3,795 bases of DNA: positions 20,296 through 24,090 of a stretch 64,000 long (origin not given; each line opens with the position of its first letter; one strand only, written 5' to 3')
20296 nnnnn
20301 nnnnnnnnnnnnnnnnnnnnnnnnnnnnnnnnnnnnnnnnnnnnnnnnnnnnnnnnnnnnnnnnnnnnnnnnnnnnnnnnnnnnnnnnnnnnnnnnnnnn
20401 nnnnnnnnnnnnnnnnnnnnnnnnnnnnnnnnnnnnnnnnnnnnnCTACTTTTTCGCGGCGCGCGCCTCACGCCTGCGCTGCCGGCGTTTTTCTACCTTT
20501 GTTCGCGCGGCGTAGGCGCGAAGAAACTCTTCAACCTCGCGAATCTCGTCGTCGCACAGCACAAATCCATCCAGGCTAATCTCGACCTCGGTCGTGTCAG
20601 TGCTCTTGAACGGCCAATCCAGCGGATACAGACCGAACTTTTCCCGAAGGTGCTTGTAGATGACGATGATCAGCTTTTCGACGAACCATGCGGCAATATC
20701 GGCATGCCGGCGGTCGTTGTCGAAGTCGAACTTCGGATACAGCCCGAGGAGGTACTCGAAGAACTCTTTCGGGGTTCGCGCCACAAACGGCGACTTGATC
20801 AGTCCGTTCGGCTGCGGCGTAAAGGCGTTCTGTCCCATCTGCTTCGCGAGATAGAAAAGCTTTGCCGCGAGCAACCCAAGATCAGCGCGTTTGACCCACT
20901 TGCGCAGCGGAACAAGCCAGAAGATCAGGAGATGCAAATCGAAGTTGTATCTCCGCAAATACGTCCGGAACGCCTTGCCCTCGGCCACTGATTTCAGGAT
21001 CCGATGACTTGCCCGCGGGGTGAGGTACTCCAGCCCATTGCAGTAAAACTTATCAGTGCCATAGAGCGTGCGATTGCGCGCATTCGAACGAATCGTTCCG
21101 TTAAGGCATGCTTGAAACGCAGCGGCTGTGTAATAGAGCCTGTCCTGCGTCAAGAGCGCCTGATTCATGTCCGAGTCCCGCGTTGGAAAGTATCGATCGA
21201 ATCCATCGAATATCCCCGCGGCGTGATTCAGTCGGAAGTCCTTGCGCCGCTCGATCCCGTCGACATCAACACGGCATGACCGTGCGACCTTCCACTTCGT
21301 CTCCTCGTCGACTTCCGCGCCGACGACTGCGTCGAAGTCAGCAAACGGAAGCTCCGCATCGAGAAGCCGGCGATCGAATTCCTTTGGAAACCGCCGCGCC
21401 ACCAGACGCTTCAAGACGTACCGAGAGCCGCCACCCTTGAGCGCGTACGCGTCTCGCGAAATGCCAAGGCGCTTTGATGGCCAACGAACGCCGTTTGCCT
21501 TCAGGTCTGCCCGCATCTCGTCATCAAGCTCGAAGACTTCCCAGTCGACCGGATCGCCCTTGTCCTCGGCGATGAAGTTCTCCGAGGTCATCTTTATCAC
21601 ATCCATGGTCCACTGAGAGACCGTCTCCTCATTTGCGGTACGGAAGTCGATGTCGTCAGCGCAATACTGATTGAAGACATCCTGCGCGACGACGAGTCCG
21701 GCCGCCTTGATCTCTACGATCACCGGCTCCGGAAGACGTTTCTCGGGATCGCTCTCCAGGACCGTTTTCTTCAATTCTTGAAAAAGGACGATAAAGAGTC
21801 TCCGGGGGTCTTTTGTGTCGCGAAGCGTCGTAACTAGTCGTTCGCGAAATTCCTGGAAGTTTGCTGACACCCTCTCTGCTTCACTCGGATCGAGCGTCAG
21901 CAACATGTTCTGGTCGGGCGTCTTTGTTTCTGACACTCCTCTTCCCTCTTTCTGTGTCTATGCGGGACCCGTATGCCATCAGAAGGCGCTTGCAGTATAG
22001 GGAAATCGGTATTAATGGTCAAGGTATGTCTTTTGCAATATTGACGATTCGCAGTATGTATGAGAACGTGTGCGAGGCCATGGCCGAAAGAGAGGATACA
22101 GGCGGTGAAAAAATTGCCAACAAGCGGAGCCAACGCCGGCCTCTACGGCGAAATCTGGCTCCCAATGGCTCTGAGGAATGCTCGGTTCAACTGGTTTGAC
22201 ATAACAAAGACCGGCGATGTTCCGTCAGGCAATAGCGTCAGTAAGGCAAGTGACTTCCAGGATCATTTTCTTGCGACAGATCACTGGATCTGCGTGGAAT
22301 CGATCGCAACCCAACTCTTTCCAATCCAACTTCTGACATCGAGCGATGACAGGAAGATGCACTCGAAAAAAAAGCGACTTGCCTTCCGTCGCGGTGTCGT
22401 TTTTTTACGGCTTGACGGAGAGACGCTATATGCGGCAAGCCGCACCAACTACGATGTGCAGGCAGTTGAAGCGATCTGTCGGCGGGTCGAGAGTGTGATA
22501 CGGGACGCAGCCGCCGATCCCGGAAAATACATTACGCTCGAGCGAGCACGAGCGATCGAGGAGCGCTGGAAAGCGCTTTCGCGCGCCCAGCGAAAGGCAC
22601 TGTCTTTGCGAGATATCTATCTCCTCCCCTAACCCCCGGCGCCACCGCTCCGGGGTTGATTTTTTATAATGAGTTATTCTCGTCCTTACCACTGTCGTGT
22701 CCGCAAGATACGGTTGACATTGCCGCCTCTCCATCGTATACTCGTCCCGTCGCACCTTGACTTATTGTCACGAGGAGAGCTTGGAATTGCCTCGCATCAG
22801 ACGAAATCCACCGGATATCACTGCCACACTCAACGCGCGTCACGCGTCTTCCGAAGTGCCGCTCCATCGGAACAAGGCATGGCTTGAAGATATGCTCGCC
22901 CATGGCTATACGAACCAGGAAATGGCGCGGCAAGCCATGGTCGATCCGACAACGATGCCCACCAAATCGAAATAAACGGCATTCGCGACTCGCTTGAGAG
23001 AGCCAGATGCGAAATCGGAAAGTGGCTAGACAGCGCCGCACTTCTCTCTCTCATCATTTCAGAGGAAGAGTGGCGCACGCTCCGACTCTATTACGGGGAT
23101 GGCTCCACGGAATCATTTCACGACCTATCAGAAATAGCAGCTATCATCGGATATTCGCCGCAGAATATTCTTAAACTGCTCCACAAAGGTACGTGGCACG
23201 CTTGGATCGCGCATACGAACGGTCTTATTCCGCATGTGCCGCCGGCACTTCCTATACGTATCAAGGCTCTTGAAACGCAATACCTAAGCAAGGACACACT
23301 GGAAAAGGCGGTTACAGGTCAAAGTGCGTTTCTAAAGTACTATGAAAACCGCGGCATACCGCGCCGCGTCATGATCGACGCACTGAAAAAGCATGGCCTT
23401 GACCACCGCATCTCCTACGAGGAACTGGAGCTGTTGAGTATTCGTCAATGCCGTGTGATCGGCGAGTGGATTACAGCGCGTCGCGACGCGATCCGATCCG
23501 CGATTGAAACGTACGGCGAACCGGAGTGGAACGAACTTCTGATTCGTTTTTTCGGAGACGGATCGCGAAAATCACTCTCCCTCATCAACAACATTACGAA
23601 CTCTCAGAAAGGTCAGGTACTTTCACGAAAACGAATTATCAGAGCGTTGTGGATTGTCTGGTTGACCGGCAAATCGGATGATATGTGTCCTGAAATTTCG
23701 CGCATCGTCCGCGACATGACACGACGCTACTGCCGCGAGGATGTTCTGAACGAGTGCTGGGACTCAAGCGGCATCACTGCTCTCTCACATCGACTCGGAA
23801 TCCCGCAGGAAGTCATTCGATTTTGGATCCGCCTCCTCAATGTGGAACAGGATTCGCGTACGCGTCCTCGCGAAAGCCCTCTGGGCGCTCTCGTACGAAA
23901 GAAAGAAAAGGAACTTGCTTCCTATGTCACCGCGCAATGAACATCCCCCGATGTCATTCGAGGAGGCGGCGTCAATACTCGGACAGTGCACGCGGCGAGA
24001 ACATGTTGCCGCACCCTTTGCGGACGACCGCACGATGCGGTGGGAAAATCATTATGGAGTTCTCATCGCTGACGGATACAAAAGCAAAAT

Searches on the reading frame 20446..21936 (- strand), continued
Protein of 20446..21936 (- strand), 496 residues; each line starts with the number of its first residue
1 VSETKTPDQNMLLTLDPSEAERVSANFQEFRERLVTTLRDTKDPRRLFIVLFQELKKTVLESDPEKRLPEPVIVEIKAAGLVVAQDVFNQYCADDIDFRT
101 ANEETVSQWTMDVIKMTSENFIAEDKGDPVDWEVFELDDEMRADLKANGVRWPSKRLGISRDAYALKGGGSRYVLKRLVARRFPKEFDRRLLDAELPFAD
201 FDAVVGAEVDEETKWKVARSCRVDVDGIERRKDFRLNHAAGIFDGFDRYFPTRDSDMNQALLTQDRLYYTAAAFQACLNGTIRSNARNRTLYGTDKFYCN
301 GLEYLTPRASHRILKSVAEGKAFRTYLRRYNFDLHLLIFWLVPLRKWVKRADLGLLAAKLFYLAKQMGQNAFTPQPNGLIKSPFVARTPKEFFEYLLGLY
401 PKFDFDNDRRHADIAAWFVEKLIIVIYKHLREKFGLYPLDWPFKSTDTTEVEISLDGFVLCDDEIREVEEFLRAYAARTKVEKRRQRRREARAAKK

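Call 105: find_encoding_contigs(protein=P0026, flank=7000, max_places=1)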
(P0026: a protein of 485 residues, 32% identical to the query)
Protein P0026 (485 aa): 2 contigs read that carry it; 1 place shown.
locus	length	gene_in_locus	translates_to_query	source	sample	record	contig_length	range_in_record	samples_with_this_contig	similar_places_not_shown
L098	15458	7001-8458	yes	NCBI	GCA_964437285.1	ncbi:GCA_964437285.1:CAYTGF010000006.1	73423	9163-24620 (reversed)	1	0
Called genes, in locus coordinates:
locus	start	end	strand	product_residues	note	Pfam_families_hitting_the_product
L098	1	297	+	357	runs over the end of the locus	PF03462:PCRF, PF00472:RF-1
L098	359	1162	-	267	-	PF00459:Inositol_P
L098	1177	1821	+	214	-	-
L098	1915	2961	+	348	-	-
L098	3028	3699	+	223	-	PF03167:UDG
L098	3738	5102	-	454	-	PF04851:ResIII (weak), PF00270:DEAD, PF00271:Helicase_C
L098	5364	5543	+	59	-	-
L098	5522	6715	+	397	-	PF01702:TGT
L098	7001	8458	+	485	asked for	-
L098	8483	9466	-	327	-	-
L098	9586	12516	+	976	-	PF00580:UvrD-helicase, PF13245:AAA_19, PF13604:AAA_30 (faint), PF21445:ADDB_N (weak), PF13361:UvrD_C, PF13538:UvrD_C_2 (faint), PF12705:PDDEXK_1, PF01930:Cas_Cas4 (weak)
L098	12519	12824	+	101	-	PF05258:DciA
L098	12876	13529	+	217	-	PF00565:SNase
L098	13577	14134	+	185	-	PF07884:VKOR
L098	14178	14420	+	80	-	PF00462:Glutaredoxin, PF13192:Thioredoxin_3 (weak), PF13417:GST_N_3 (weak)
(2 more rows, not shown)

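Call 106: find_encoding_contigs(protein=P0133, flank=7000, max_places=1)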
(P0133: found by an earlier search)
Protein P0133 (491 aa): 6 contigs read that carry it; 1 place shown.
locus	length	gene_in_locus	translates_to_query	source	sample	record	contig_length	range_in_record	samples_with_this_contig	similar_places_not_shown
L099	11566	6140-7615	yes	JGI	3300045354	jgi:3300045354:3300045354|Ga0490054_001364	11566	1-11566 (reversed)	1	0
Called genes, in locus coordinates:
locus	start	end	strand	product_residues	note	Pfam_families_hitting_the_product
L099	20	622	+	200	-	PF08030:NAD_binding_6 (faint), PF00175:NAD_binding_1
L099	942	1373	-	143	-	-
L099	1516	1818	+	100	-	PF01741:MscL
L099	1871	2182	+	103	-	PF01371:Trp_repressor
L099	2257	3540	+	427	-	PF13393:tRNA-synt_His, PF00587:tRNA-synt_2b (weak), PF03129:HGTP_anticodon (faint)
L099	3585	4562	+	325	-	-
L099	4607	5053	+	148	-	-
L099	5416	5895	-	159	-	-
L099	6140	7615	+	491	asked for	-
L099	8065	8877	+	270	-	-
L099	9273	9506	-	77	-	-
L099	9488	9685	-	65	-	-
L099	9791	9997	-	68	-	-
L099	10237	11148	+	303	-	-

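Call 107: find_encoding_contigs(protein=P0135, flank=7000, max_places=1)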
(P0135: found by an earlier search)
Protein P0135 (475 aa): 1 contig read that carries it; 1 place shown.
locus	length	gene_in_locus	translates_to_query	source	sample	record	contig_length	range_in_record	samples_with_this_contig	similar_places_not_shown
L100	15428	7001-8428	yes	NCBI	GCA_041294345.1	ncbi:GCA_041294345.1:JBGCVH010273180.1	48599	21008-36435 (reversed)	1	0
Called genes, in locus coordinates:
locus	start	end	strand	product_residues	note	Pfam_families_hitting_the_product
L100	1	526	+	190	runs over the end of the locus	PF00333:Ribosomal_S5, PF03719:Ribosomal_S5_C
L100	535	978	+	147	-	PF00828:Ribosomal_L27A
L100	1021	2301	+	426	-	PF00344:SecY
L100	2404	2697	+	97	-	-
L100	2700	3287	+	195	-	PF00406:ADK, PF13238:AAA_18 (weak), PF13671:AAA_33, PF13207:AAA_17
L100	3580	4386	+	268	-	PF00557:Peptidase_M24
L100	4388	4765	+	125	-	PF03652:RuvX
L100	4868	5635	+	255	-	PF11967:RecO_N, PF02565:RecO_C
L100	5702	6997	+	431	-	PF01336:tRNA_anti-codon, PF00152:tRNA-synt_2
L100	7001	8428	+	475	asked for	-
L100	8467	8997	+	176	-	PF01931:NTPase_I-T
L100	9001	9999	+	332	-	PF17125:Methyltr_RsmF_N (faint), PF01189:Methyltr_RsmB-F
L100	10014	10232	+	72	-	PF07866:DUF1653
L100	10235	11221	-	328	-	PF00188:CAP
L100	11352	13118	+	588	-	PF01336:tRNA_anti-codon, PF00152:tRNA-synt_2, PF02938:GAD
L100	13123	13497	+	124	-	-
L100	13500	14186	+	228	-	PF02616:SMC_ScpA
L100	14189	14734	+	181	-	PF04079:SMC_ScpB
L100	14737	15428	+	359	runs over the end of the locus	PF00768:Peptidase_S11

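Call 108: find_related_loci(query=window:20446-21936:-, collection=viral_contigs, flank=5000)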
Query window:20446-21936:- (496 aa) in viral_contigs; peptide patterns used: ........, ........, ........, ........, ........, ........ (x = any residue, [..] = any of these).
4 stretches matched a pattern, but none encodes a relative of the query by tblastn (E <= 1e-3).

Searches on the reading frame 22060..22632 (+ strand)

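Call 3: search_protein_families(library=pfam, proteins=[window:22060-22632:+], max_evalue=1)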
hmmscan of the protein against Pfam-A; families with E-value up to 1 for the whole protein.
window:22060-22632:+ (190 aa): 0 families

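Call 7: search_protein_families(library=phrogs, proteins=[window:22060-22632:+], max_evalue=0.1)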
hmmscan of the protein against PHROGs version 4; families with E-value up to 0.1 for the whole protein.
window:22060-22632:+ (190 aa): 0 families

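Call 13: search_protein_families(library=ncbifam, proteins=[window:22060-22632:+], max_evalue=0.1)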
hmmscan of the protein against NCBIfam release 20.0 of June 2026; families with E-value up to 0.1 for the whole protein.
window:22060-22632:+ (190 aa): 1 family
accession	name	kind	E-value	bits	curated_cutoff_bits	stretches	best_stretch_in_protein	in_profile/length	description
TIGR03946.1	viomycin_VioC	equivalog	0.079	12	418.6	0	110-169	236-295/333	arginine beta-hydroxylase, Fe(II)/alpha-ketoglutarate-dependent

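Call 14: search_protein_families(library=padloc, proteins=[window:22060-22632:+], max_evalue=0.1)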
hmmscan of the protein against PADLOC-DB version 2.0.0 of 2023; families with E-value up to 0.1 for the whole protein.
window:22060-22632:+ (190 aa): 0 families

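Call 95: search_protein_families(library=pfam, proteins=[window:22165-22629:+], max_evalue=10)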
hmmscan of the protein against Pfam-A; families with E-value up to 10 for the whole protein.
seq(155 aa): 0 families

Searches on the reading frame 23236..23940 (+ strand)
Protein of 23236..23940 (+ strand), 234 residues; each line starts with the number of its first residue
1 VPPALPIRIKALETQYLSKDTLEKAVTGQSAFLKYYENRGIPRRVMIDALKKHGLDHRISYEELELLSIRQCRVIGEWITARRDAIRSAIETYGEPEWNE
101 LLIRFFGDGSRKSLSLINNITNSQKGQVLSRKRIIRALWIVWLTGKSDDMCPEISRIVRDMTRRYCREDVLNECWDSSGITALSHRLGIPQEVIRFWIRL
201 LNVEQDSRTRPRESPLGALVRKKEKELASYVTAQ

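Call 3: search_protein_families(library=pfam, proteins=[window:23236-23940:+], max_evalue=1)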
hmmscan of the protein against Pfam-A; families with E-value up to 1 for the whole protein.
window:23236-23940:+ (234 aa): 3 families
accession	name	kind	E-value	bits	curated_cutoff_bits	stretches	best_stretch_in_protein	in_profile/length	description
PF13411.12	MerR_1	-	0.0076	16.8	21.6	1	180-203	3-26/69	MerR HTH family regulatory protein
PF00667.26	FAD_binding_1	-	0.11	12.5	32.3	1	5-87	74-156/222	FAD binding domain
PF00376.29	MerR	-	0.27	11.5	28.2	0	180-199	2-21/38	MerR family regulatory protein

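Call 7: search_protein_families(library=phrogs, proteins=[window:23236-23940:+], max_evalue=0.1)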
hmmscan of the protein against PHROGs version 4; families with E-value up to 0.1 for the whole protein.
window:23236-23940:+ (234 aa): 0 families

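Call 13: search_protein_families(library=ncbifam, proteins=[window:23236-23940:+], max_evalue=0.1)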
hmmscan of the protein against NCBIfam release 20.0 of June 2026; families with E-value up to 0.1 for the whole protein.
window:23236-23940:+ (234 aa): 0 families

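Call 14: search_protein_families(library=padloc, proteins=[window:23236-23940:+], max_evalue=0.1)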
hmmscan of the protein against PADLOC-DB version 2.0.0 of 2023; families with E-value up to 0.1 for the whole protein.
window:23236-23940:+ (234 aa): 0 families
